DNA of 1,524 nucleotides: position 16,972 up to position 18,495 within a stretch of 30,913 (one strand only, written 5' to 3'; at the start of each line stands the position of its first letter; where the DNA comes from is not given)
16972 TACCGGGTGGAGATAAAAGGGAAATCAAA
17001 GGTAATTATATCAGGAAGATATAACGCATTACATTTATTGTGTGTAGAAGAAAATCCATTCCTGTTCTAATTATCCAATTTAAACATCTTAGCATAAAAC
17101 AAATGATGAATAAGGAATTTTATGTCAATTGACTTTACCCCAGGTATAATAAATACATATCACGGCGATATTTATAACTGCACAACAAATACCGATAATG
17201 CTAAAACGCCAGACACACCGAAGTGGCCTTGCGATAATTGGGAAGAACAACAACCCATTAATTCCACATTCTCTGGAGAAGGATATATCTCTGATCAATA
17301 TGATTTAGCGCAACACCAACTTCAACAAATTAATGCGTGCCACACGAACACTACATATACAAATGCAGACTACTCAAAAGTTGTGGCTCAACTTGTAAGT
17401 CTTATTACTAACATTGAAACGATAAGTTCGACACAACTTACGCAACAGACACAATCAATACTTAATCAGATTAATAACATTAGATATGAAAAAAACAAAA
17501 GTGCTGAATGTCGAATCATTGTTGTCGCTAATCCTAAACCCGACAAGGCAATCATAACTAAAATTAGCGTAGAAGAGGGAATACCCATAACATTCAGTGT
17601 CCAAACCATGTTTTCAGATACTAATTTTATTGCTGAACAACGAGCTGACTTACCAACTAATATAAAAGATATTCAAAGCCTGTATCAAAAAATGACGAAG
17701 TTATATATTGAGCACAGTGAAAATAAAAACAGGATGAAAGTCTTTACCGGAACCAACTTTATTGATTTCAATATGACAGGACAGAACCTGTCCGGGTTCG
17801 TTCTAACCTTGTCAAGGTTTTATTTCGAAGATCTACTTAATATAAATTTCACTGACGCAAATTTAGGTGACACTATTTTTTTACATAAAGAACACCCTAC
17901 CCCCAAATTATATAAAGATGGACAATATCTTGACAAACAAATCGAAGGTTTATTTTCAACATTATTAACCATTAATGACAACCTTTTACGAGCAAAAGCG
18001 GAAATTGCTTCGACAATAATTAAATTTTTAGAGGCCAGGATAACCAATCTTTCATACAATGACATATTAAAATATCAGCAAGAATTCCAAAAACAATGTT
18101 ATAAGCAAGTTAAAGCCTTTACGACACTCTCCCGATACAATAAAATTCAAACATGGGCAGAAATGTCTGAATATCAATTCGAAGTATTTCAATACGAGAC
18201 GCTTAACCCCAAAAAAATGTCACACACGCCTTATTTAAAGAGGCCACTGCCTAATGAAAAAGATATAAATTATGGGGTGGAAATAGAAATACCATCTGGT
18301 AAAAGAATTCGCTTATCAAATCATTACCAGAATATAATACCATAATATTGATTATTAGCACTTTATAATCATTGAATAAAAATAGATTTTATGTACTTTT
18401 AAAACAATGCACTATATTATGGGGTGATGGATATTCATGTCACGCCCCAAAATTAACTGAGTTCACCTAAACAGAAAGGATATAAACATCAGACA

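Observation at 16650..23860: Long AT-rich island (yhiS through gadE) embedded between GC-normal ars and mdtEF genes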

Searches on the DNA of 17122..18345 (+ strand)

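Call 62: search_dna_similar(query=window:17122-18345:+, collection=ecoli_genomes, mode=distant, max_rows=14, rows=spread)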
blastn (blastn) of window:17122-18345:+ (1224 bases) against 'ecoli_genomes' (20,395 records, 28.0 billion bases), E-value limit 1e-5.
Records with a match: 5417; places in all: 5793; records where one place covers at least 80% of the query: 3998.
Genomes with a match: 5417 of 5426; with a place that covers at least 80% of the query: 3998. Places per genome that has any: lowest 1, median 1, highest 2. On chromosomes: 5793 places; on plasmids: 0.
Best place of each record, by identity: >=99% 1714; 95-99% 1878; 90-95% 1211; 80-90% 612; 60-80% 2.
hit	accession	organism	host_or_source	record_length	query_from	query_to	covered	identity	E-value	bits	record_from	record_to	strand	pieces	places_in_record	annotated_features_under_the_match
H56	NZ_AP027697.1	Escherichia coli strain PSS-12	Homo sapiens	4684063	1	1224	100%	99.9%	0e+0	2200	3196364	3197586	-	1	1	hypothetical protein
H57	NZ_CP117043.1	Escherichia coli strain B-RalR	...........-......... strain obtained ...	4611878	1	1224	100%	99.8%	0e+0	2195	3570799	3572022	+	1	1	hypothetical protein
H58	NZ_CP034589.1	Escherichia coli strain L37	anus swab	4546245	1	1224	100%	99.6%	0e+0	2186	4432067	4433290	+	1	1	hypothetical protein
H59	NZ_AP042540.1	Escherichia coli strain OkiPb01689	bovine feces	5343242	1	1224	100%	99.1%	0e+0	2155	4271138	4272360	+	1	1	hypothetical protein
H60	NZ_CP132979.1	Escherichia coli strain ARS-C101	Beef Cattle Feces - Rectal Grab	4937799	1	1224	100%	97.8%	0e+0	2083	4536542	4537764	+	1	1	hypothetical protein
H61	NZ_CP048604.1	Escherichia coli strain PapRG-06-3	Papio papio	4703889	1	1224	100%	97.3%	0e+0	2056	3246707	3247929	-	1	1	hypothetical protein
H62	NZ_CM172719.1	Escherichia coli strain FCI48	Homo sapiens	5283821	1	1224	100%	96.5%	0e+0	2014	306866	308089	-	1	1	hypothetical protein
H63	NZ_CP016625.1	Escherichia coli O157:H7 strain FRIK944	Bos taurus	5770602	1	1224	100%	95.4%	0e+0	1952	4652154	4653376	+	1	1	hypothetical protein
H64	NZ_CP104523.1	Escherichia coli strain E7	Poultry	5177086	1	1224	100%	92.5%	0e+0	1793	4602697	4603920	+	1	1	hypothetical protein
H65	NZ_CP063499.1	Escherichia coli strain EH10-18-47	Homo sapiens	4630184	1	1224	100%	86.5%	0e+0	1464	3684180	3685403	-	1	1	hypothetical protein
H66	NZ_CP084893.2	Escherichia coli strain g94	laboratory experiment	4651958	1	746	61%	99.7%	0e+0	1337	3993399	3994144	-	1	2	hypothetical protein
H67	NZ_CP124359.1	Escherichia coli strain AVS0093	environmental-WWTP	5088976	1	379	31%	91.8%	7e-150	541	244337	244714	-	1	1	hypothetical protein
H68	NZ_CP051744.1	Escherichia coli strain SCU-484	Homo sapiens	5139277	1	379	31%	91.1%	5e-145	524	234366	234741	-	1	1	hypothetical protein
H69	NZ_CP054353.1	Escherichia coli strain SCU-172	Homo sapiens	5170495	932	1224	24%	88.1%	2e-81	385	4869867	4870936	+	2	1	IS1-like element IS1A family transposase | hypothetical protein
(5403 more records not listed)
